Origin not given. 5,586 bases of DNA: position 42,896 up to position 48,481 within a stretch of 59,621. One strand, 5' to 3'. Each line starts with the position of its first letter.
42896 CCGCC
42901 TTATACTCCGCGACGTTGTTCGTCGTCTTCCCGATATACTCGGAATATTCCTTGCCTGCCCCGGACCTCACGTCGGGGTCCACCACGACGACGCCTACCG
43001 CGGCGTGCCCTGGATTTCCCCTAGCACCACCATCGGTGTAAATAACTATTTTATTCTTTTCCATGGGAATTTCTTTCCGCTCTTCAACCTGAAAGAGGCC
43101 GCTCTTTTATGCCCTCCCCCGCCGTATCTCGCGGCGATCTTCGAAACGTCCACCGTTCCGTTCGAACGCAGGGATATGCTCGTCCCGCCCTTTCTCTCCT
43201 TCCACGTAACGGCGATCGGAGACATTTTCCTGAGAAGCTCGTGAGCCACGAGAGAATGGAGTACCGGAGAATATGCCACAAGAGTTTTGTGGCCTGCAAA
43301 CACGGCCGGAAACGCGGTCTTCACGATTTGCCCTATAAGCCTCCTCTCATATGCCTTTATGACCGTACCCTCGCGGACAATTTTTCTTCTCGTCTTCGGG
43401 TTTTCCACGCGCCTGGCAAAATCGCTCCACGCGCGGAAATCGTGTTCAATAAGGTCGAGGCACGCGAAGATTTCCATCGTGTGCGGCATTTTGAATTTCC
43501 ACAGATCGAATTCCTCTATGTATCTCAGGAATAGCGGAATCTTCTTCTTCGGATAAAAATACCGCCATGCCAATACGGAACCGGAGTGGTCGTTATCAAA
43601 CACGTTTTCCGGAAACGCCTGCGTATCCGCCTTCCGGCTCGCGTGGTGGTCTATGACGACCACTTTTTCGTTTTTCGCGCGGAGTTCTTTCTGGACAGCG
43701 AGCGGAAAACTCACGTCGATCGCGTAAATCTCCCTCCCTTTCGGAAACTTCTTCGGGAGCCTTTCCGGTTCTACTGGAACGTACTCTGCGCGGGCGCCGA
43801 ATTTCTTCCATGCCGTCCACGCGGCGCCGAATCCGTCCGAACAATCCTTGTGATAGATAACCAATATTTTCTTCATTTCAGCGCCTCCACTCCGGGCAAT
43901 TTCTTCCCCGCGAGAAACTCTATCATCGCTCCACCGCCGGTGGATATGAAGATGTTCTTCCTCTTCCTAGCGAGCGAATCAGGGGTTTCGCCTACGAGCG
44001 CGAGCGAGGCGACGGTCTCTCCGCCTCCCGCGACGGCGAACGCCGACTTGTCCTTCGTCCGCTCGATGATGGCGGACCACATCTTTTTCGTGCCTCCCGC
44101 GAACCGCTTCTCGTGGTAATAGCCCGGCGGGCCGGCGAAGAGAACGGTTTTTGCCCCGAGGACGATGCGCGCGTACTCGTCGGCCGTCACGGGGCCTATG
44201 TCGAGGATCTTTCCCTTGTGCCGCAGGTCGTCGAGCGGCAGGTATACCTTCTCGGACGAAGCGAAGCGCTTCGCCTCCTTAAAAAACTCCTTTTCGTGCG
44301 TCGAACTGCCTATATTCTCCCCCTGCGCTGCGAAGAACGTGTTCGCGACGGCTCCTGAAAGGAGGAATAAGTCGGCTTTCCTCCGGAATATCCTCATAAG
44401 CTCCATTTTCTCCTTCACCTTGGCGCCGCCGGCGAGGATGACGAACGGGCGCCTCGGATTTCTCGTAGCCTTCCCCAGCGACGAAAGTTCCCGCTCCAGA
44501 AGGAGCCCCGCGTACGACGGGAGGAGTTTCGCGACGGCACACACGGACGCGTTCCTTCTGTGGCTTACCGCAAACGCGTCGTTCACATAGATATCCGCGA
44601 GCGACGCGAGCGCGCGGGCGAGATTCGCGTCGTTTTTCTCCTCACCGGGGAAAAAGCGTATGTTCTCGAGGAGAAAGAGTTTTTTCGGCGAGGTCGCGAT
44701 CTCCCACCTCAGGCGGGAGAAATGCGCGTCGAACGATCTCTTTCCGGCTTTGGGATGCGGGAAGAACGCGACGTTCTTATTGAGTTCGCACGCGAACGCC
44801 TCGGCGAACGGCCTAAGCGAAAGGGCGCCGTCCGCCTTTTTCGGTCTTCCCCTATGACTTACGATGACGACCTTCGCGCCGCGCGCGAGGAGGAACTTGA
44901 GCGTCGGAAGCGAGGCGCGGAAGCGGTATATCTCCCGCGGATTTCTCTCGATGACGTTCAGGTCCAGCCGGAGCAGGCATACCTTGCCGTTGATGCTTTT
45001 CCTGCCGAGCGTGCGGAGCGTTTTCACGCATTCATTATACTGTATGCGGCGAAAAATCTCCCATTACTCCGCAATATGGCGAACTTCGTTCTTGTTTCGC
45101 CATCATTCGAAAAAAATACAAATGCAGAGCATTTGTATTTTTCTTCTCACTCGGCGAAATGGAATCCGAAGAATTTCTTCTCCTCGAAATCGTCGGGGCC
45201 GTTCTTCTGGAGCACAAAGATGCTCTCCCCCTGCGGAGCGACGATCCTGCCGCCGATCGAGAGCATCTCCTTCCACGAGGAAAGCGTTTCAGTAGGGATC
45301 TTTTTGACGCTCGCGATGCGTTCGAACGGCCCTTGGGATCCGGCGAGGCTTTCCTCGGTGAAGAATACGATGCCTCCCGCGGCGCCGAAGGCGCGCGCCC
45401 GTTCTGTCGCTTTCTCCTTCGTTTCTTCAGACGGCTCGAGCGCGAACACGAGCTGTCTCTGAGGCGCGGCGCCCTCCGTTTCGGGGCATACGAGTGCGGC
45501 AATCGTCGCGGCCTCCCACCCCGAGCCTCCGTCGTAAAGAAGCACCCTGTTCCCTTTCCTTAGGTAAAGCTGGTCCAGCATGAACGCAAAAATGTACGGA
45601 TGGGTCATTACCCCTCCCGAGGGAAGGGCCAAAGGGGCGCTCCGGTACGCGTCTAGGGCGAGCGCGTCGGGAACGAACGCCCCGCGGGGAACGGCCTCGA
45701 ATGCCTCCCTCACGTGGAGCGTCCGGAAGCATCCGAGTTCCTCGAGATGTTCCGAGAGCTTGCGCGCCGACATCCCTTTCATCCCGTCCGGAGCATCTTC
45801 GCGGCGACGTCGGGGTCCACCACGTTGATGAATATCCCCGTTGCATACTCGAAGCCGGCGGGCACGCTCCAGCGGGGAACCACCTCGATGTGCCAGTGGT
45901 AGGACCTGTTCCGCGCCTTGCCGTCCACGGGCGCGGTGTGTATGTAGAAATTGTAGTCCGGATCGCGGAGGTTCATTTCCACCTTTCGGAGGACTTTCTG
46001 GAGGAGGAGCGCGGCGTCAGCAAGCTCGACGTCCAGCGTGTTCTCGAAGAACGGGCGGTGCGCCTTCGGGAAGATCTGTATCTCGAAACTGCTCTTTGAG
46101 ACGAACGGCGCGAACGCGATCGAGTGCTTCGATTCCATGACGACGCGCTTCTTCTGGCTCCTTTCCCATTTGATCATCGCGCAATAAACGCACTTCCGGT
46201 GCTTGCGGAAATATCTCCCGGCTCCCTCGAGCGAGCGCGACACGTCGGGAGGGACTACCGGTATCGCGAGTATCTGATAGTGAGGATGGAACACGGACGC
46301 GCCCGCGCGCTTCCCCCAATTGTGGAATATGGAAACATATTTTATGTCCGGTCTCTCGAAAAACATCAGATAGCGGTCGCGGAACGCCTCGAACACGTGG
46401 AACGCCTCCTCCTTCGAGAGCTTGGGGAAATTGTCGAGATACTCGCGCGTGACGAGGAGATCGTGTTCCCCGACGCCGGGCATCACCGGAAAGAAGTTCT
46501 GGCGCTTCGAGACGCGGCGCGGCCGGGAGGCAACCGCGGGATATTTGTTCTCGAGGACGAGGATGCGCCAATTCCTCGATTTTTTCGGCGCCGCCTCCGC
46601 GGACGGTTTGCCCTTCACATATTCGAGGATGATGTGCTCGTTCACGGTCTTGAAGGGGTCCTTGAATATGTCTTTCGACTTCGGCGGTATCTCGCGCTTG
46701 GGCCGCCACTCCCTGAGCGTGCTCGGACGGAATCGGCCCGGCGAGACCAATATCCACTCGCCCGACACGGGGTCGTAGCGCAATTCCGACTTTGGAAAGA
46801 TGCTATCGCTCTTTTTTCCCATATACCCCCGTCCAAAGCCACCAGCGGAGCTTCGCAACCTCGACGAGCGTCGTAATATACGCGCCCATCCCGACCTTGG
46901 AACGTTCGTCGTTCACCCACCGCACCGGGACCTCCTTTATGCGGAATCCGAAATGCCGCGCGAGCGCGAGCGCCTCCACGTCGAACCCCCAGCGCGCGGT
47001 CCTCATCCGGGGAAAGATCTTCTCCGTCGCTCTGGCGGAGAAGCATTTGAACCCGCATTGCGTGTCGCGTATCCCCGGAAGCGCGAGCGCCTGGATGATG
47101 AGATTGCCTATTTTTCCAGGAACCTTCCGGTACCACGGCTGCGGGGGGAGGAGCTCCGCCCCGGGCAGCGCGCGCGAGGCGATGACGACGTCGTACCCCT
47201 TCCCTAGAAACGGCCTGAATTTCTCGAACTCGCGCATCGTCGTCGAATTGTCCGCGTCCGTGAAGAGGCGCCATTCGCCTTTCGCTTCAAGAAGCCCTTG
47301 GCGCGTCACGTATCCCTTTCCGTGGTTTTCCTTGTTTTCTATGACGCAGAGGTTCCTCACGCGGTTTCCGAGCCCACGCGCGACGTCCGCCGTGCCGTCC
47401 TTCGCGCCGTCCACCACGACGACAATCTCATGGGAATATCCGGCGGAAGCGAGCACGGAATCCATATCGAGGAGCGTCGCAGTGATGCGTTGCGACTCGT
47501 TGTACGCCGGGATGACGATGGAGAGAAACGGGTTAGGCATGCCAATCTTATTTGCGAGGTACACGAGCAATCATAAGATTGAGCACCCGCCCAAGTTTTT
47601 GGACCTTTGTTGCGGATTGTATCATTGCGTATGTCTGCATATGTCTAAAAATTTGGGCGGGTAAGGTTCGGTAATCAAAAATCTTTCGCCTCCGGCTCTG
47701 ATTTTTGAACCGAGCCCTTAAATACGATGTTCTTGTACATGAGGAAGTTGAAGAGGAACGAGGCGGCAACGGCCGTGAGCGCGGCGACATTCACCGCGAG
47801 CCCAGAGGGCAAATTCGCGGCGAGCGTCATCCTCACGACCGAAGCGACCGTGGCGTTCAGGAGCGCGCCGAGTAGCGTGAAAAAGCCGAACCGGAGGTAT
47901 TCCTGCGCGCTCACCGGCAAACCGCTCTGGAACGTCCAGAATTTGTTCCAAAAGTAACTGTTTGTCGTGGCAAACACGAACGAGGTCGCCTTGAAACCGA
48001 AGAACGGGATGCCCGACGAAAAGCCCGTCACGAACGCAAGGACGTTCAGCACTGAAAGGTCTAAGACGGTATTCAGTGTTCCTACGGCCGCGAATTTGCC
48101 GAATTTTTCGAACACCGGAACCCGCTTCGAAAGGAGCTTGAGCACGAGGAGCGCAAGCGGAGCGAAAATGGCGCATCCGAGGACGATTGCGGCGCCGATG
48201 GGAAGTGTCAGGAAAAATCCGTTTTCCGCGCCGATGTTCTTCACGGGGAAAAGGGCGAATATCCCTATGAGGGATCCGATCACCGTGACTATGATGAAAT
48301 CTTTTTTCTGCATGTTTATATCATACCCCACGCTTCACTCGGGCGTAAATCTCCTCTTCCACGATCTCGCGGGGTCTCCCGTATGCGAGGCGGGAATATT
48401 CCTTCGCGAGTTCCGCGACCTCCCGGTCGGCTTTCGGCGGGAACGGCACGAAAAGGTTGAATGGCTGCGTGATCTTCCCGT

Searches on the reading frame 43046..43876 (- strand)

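Call 66: search_protein_families(library=pfam, proteins=[window:43046-43876:-], max_evalue=0.001)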
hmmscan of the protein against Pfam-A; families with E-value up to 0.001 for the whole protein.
window:43046-43876:- (276 aa): 2 families
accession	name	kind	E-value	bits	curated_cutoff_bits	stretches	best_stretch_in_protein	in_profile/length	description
PF02272.25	DHHA1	-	4.2e-08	34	25.9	1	217-269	29-88/102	DHHA1 domain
PF01368.27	DHH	-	0.00055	20.6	28.1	1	3-106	1-101/125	DHH family, N-terminal domain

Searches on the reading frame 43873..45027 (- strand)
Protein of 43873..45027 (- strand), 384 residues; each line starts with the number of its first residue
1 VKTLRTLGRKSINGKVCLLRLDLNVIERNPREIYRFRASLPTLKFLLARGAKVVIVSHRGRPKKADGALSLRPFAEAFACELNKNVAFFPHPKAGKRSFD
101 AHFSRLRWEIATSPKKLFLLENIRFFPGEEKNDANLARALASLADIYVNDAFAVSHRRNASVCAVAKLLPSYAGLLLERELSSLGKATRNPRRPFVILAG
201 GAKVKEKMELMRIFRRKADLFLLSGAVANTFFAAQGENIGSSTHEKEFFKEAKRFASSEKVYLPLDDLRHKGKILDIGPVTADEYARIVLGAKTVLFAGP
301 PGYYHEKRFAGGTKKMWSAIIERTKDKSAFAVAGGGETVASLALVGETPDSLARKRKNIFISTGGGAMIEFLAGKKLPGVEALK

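Call 82: search_protein_families(library=pfam, proteins=[window:43873-45027:-], max_evalue=0.00001)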
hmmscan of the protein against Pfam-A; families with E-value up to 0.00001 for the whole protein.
window:43873-45027:- (384 aa): 1 family
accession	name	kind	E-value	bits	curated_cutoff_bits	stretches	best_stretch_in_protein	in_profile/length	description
PF00162.24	PGK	-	1.1e-93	314.7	27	1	11-375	5-379/379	Phosphoglycerate kinase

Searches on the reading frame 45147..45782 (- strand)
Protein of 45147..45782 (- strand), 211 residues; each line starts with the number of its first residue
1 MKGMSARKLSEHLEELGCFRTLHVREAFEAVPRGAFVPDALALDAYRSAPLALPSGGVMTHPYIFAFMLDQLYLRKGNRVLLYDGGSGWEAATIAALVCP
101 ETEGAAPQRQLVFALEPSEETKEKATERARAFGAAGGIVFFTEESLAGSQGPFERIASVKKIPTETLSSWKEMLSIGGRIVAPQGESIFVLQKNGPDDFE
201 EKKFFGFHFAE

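Call 82: search_protein_families(library=pfam, proteins=[window:45147-45782:-], max_evalue=0.00001)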
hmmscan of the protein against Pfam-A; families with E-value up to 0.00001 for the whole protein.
window:45147-45782:- (211 aa): 1 family
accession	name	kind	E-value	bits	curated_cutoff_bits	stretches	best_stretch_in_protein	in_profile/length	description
PF01135.25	PCMT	-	2.5e-19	70.3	20.3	1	6-193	3-186/210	Protein-L-isoaspartate(D-aspartate) O-methyltransferase (PCMT)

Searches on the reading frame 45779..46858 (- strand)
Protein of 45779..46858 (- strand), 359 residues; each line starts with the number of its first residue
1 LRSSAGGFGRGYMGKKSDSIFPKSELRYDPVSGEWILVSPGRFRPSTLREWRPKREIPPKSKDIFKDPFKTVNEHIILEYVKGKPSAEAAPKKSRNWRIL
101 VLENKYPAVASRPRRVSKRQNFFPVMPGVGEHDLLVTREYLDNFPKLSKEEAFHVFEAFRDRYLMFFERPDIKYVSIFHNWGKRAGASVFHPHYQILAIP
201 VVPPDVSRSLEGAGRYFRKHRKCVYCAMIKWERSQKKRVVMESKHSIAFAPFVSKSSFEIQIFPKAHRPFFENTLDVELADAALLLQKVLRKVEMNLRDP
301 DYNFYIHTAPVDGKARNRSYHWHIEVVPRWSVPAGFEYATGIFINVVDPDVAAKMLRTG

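Call 82: search_protein_families(library=pfam, proteins=[window:45779-46858:-], max_evalue=0.00001)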
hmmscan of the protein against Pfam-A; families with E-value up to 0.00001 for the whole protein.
window:45779-46858:- (359 aa): 4 families
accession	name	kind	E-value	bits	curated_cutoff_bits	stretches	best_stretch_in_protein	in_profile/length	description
PF16268.10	DUF4921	-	1.2e-14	54.6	28.5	1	165-350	214-387/425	Domain of unknown function (DUF4921)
PF01087.27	GalP_UDP_transf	-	8.7e-11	43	22.1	1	24-203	12-184/184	Galactose-1-phosphate uridyl transferase, N-terminal domain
PF02744.22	GalP_UDP_tr_C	-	1.5e-09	38.3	29.2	1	215-326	7-119/165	Galactose-1-phosphate uridyl transferase, C-terminal domain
PF01230.28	HIT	-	2.8e-08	34.7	21.5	0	234-329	3-95/98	HIT domain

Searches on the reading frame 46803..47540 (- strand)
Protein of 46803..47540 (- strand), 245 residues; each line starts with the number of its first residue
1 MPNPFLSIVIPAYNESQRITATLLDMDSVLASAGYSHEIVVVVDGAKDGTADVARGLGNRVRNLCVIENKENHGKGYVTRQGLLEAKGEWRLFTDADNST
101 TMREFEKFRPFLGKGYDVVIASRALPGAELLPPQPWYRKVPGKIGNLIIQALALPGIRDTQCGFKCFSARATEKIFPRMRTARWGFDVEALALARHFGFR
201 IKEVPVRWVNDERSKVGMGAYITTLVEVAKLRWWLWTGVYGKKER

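Call 66: search_protein_families(library=pfam, proteins=[window:46803-47540:-], max_evalue=0.001)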
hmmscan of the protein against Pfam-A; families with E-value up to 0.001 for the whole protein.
window:46803-47540:- (245 aa): 2 families
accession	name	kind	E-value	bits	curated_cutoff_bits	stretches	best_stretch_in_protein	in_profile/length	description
PF00535.33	Glycos_transf_2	-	1.8e-22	80.5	23.3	1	7-176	1-168/168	Glycosyl transferase family 2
PF13641.12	Glyco_tranf_2_3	-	4.8e-08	33.7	27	1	6-119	3-119/230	Glycosyltransferase like family 2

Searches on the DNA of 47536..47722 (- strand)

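Call 42: search_dna_similar(query=window:47536-47722:-, collection=phages, mode=distant, max_evalue=0.01)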
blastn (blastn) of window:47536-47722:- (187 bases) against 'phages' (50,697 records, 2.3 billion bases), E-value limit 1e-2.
No match.
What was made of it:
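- Tried and rejected: Phage and viral origin: blastn against phages found nothing (call 42).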

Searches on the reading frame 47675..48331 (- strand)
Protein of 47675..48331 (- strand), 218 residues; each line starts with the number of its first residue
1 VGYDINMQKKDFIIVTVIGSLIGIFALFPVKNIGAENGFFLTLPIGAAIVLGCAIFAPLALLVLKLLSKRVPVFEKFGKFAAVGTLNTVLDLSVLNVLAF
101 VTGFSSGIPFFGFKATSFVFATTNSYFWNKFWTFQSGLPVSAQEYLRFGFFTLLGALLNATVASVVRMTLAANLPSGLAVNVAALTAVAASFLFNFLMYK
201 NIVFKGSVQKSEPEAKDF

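Call 66: search_protein_families(library=pfam, proteins=[window:47675-48331:-], max_evalue=0.001)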
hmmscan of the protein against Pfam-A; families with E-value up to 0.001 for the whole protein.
window:47675-48331:- (218 aa): 1 family
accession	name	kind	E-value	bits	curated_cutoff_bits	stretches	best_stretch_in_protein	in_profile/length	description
PF04138.20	GtrA_DPMS_TM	-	1e-14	55.2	26.1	1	79-204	1-117/117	GtrA/DPMS, transmembrane domain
